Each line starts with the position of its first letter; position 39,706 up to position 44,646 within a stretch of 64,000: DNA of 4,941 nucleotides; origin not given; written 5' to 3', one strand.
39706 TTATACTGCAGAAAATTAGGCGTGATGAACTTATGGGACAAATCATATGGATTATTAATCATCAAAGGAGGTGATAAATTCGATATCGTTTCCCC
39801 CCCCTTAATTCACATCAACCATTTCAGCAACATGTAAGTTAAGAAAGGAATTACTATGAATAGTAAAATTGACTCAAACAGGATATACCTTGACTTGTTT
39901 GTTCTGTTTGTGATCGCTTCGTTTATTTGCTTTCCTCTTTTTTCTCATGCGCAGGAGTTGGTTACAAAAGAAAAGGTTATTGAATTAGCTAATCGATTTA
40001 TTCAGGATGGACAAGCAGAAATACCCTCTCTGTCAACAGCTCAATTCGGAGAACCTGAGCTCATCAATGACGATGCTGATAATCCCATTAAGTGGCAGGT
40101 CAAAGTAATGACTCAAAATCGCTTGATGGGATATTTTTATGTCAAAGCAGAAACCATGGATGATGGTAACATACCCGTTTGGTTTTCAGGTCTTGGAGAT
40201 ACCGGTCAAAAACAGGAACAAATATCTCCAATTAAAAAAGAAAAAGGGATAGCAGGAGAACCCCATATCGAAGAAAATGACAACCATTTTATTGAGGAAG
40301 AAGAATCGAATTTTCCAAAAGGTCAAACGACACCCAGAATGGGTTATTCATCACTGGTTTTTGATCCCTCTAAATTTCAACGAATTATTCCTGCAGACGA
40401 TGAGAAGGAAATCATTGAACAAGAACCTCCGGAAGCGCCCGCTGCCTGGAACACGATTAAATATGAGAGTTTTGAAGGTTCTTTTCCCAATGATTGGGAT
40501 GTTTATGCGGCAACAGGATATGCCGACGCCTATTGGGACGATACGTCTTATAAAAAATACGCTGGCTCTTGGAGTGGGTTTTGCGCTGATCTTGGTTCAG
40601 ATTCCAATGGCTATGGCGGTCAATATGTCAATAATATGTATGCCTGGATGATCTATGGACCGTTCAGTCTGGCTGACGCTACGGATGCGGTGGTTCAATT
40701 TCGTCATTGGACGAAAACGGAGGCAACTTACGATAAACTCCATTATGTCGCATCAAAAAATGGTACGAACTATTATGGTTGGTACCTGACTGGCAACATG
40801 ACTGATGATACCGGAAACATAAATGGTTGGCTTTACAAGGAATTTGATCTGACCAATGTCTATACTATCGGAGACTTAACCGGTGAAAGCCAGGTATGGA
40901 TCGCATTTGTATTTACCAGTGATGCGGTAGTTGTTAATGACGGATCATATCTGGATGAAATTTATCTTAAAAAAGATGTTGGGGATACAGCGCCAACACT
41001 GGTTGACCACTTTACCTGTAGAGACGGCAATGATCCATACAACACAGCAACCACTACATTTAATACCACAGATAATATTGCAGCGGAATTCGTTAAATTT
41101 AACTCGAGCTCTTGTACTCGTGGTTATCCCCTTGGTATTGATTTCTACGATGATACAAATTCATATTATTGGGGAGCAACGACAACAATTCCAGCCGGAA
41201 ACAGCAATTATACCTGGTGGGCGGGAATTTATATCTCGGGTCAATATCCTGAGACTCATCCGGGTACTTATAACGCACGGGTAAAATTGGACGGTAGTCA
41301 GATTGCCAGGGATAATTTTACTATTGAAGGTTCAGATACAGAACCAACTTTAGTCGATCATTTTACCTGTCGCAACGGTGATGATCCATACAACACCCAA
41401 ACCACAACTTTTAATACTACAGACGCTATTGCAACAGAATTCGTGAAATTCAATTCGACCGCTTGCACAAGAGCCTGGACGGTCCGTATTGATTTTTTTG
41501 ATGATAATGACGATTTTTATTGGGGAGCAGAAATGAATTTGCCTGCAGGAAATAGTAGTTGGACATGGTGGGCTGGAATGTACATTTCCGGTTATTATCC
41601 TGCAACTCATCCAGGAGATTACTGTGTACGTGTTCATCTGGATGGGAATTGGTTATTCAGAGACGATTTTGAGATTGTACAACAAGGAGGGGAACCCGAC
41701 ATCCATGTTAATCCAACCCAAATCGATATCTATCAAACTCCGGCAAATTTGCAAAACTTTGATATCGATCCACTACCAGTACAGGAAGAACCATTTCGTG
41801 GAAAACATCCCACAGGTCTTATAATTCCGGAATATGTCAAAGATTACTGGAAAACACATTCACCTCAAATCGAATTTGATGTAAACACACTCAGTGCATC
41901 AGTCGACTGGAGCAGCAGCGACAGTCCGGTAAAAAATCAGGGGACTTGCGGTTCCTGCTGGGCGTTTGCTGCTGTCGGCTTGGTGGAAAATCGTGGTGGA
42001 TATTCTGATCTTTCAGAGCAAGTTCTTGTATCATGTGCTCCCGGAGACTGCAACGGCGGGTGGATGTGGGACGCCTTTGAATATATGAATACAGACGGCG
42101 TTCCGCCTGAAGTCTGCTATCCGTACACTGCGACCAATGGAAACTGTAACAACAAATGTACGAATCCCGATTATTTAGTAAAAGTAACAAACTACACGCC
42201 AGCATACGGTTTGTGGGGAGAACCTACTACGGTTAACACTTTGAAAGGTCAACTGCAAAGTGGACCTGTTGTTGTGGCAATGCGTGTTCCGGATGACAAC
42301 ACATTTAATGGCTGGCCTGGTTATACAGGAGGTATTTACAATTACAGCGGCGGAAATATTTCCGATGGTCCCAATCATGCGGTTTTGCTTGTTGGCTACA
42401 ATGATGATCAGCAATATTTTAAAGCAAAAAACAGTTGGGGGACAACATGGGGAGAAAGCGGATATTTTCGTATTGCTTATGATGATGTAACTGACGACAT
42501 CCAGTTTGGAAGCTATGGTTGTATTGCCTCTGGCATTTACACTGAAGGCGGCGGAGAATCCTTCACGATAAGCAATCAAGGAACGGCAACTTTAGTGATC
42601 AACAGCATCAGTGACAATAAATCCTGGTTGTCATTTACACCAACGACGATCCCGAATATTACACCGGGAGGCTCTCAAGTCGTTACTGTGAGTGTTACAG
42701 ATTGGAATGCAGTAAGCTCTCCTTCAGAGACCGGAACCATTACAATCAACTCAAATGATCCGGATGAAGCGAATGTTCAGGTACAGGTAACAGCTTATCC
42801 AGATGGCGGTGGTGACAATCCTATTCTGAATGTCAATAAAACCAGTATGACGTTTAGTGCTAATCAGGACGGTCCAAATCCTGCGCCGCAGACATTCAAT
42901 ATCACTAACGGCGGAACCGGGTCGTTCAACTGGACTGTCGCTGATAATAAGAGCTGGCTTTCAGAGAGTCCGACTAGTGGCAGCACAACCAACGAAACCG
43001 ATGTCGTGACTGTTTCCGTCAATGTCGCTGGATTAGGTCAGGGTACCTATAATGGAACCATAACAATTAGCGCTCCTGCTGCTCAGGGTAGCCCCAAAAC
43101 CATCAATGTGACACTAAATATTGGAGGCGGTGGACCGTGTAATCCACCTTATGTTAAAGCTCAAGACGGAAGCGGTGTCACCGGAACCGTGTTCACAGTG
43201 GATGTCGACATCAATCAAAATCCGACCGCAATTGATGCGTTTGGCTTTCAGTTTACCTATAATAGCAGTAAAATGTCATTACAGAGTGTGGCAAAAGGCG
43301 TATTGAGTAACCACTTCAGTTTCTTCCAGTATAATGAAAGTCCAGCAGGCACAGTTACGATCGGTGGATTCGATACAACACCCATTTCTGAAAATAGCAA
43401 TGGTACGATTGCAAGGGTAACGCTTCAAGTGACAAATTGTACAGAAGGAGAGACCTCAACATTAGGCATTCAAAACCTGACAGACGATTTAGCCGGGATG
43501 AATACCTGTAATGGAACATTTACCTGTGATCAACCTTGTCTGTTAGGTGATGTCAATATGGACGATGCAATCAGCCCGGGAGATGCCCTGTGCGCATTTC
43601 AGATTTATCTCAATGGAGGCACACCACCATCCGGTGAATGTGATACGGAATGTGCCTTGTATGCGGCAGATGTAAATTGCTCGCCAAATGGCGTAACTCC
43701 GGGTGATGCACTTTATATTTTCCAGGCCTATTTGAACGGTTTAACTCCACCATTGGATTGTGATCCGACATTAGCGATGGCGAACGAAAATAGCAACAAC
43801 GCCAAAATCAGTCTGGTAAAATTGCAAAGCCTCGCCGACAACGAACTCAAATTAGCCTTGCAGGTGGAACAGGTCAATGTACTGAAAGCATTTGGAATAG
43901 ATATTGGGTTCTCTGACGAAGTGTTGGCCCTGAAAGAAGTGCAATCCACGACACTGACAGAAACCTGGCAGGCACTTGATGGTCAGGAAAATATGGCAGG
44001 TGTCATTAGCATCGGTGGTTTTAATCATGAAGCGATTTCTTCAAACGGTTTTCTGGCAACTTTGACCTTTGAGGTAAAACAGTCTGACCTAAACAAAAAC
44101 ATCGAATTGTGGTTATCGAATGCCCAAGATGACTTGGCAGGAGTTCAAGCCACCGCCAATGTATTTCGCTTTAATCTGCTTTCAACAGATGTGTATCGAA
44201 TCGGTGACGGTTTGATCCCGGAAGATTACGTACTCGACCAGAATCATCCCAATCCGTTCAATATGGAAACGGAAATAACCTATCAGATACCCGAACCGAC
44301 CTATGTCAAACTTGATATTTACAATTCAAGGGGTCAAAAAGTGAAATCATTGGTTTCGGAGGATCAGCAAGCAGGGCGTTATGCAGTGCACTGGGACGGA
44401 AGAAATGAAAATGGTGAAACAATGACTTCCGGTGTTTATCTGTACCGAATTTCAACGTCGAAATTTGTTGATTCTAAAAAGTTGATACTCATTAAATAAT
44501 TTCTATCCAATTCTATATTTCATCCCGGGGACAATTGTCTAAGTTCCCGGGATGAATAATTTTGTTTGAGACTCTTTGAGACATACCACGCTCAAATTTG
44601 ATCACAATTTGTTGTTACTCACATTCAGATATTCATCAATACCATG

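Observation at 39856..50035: Three consecutive T9SS cargo proteins that all combine cohesin-like and dockerin-like modules: possible surface protease complex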

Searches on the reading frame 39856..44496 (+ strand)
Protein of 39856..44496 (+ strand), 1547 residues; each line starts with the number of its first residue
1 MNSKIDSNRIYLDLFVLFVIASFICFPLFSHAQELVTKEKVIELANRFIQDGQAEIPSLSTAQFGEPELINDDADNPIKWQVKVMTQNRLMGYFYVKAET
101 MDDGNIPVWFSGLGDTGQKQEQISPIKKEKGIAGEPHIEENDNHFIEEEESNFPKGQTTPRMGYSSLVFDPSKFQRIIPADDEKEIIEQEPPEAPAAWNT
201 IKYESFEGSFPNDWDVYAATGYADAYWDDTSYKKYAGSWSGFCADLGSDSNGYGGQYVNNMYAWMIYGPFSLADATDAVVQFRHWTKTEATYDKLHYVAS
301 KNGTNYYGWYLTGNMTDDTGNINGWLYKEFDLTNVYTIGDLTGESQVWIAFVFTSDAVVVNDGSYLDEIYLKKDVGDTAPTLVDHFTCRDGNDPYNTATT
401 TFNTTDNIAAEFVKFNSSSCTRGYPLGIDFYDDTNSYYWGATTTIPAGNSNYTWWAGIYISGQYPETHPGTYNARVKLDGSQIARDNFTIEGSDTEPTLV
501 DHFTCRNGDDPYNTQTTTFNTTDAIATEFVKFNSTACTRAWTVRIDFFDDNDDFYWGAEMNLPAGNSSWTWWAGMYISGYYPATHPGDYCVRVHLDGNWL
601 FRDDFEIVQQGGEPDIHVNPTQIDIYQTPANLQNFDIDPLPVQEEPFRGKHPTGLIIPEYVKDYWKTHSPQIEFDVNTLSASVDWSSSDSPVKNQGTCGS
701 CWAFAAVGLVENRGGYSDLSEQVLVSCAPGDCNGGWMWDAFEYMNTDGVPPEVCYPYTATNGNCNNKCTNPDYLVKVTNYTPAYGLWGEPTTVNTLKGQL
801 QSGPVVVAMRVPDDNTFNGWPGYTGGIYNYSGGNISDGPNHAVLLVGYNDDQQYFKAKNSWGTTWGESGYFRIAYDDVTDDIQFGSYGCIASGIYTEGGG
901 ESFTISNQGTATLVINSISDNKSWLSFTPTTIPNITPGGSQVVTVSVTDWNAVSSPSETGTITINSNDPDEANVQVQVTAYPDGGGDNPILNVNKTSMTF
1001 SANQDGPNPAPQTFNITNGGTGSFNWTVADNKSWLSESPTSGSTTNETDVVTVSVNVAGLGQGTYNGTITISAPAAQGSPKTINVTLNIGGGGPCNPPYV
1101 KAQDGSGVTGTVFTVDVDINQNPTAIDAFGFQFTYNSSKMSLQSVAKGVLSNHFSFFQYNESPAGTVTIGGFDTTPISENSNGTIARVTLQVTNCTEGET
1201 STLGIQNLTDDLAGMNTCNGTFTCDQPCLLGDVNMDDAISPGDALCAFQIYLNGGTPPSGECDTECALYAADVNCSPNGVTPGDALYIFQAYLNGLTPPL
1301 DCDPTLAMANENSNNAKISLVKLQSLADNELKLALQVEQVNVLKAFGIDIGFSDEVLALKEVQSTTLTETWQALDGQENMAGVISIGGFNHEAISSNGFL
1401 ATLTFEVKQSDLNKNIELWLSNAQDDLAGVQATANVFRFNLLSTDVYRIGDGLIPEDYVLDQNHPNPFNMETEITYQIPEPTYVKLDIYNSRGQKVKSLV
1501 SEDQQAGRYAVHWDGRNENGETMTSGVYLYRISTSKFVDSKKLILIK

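Call 6: search_protein_families(library=pfam, proteins=[window:39856-44496:+], max_evalue=1)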
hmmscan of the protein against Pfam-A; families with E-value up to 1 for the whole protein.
window:39856-44496:+ (1547 aa): 9 families
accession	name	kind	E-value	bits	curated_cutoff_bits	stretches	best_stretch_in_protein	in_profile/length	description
PF00112.29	Peptidase_C1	-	1.5e-44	153.1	20.7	1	680-876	2-205/220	Papain family cysteine protease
PF13860.13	FlgD_ig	-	5e-12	46.1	27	1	1474-1535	14-76/79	FlgD Ig-like domain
PF19190.6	BACON_2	-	1.3e-09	38.3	25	1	991-1076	2-86/94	Viral BACON domain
PF18962.6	Por_Secre_tail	-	9.2e-06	26.3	27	1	1465-1544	3-74/75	Secretion system C-terminal sorting domain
PF13585.12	CHU_C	-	4.8e-05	23.8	27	1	1482-1534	27-72/86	CHU_C Type IX secretion signal domain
PF03051.21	Peptidase_C1_2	-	0.0013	18.1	22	1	840-874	360-398/438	Peptidase C1-like family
PF22544.2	HYDIN_VesB_CFA65-like_Ig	-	0.0015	19.1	25.5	1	902-977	24-98/100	HYDIN/CFA65/VesB-like, Ig-like domain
PF13954.11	PapC_N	-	0.032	14.6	27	0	584-626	26-61/146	PapC N-terminal domain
PF07610.17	DUF1573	-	0.77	10.3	26.1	1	902-970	22-87/98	Protein of unknown function (DUF1573)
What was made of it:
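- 44248..44496 (+): P1 T9SS type A C-terminal sorting domain (aa 1465-1547). FlgD_ig 5e-12 (call 6).
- On Peptidase C1A (papain family): PF00112 1.5e-44 (call 6).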

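Call 7: search_protein_families(library=ncbifam, proteins=[window:39856-44496:+], max_evalue=1)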
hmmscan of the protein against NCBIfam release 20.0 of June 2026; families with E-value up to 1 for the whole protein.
window:39856-44496:+ (1547 aa): 8 families
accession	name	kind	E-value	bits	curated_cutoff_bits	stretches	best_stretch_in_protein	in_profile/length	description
TIGR04183.1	Por_Secre_tail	domain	1.4e-08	34.6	23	1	1465-1544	3-70/72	T9SS type A sorting domain-containing protein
NF033707.1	T9SS_sortase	equivalog_domain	4.9e-08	31.1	420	1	1463-1536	1001-1079/1095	type IX secretion system sortase PorU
NF005176.1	PRK06655.1-1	equivalog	7.7e-08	32.5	230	1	1481-1535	96-150/197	flagellar hook assembly protein FlgD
NF009277.0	PRK12634.1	equivalog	1.7e-05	25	333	1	1483-1529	123-169/221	flagellar basal body rod modification protein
NF009276.0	PRK12633.1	equivalog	4.5e-05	23.3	383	1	1472-1536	118-183/234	flagellar basal body rod modification protein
NF041425.1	OS_HP2_seleno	subfamily_domain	9.6e-05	22.7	100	1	902-980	20-95/98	OS_HP2 family (seleno)protein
NF009452.0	PRK12812.1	equivalog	0.00055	19.3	258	1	1484-1531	154-203/289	flagellar basal body rod modification protein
NF009453.0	PRK12813.1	equivalog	0.025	14.1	264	1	1485-1534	127-173/223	flagellar basal body rod modification protein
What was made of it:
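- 44248..44496 (+): TIGR04183 34.6 bits against cutoff 23 (call 7).
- T9SS: TIGR04183 in all three proteins (call 7).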

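Call 20: list_cluster_members(proteins=[P0001, window:39856-44496:+, window:44767-47859:+])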
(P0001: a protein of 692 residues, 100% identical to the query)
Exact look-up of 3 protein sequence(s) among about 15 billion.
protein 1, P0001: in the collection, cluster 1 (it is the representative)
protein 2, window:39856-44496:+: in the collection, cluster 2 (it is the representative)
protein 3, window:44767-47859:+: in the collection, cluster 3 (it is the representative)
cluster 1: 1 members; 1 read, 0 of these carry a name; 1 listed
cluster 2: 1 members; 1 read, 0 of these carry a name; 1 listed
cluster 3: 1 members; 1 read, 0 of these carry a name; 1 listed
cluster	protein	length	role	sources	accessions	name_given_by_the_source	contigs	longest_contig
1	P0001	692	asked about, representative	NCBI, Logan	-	-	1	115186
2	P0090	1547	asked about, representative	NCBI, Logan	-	-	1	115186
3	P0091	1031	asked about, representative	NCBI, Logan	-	-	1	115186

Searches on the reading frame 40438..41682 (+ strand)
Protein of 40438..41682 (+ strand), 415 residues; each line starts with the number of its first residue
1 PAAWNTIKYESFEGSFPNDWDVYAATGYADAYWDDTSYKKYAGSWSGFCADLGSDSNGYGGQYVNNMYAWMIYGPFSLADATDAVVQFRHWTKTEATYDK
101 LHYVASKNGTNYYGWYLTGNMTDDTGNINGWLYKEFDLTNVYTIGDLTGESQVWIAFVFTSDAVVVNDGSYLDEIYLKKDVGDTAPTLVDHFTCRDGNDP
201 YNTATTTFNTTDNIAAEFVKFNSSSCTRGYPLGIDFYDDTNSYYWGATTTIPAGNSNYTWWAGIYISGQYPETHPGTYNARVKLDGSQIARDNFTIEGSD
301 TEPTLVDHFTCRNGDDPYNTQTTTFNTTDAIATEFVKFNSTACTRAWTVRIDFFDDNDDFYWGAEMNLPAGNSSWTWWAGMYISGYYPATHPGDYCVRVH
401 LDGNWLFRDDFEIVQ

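Call 81: search_solved_structures(query=window:40438-41682:+, max_evalue=10)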
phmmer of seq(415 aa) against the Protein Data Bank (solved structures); distinct sequences matched with E-value up to 10: 2.
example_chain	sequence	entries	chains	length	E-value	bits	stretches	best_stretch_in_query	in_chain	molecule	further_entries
2xfx_A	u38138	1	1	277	0.36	13.1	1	332-397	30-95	MHC CLASS 1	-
8y4w_A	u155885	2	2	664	1.4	11.1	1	220-268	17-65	N-acetylneuraminate transporter small subunit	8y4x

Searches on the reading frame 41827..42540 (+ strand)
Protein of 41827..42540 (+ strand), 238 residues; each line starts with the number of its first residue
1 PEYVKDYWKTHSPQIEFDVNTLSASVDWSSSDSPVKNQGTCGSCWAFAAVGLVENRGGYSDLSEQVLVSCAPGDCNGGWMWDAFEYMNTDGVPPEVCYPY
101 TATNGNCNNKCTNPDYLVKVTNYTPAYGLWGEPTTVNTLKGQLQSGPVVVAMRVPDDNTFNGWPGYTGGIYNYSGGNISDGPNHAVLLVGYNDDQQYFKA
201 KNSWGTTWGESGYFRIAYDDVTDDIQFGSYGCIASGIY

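Call 48: search_solved_structures(query=window:41827-42540:+, max_evalue=0.00001, show_alignments=1)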
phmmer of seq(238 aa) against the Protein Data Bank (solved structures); distinct sequences matched with E-value up to 0.00001: 167 (the best 60 are shown).
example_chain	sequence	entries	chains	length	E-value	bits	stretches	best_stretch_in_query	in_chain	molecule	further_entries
3qt4_A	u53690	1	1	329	1e-29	107.2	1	20-216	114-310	Cathepsin-L-like midgut cysteine proteinase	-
3qj3_A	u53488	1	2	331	1.4e-29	106.8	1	23-218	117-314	Cathepsin L-like protein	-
1cqd_A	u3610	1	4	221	2.2e-28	102.9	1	22-218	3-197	PROTEIN (PROTEASE II)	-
6u7d_A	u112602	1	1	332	4.4e-28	101.9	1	16-219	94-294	FBSB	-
1jqp_A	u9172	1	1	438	6e-28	101.4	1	19-218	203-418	dipeptidyl peptidase I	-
8r78_A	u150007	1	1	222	1.8e-27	99.8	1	24-217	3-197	Ficin 3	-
8r76_A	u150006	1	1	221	3.9e-27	98.8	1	24-217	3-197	Ficin 1b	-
3p5u_A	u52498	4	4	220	5.3e-27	98.3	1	25-217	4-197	Actinidin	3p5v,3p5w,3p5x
6yce_A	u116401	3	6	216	5.4e-27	98.3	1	24-220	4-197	FBSB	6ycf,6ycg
4yys_A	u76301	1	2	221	8.8e-27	97.6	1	24-217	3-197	Ficin isoform B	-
4yyv_A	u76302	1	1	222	9.6e-27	97.5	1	24-217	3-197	Ficin isoform C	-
4yyr_A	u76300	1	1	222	1e-26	97.4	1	24-217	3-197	Ficin B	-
1aim_A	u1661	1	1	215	1e-26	97.4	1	24-218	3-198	CRUZAIN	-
4yyq_A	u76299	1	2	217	1.3e-26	97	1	24-217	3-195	Ficin isoform A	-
3pdf_A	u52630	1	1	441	1.4e-26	97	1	31-218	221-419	Dipeptidyl peptidase 1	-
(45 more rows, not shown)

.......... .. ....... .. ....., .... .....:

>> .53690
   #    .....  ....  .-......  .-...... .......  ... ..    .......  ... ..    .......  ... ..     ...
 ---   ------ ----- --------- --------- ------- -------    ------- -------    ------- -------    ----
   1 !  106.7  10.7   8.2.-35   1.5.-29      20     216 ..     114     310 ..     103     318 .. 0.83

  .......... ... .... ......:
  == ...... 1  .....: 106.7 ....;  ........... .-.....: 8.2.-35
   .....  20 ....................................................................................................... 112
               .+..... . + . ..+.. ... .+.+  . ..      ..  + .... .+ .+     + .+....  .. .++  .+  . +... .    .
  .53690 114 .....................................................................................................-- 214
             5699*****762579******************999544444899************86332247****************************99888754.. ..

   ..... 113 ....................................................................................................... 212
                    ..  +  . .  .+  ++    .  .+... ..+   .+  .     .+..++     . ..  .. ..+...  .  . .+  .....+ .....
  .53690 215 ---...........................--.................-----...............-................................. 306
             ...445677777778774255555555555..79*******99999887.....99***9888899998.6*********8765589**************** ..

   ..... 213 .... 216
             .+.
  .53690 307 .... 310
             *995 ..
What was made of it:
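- On Peptidase C1A (papain family): The motifs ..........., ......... and KNSWG align with cathepsin-L-like structures at 1e-29 (call 48).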
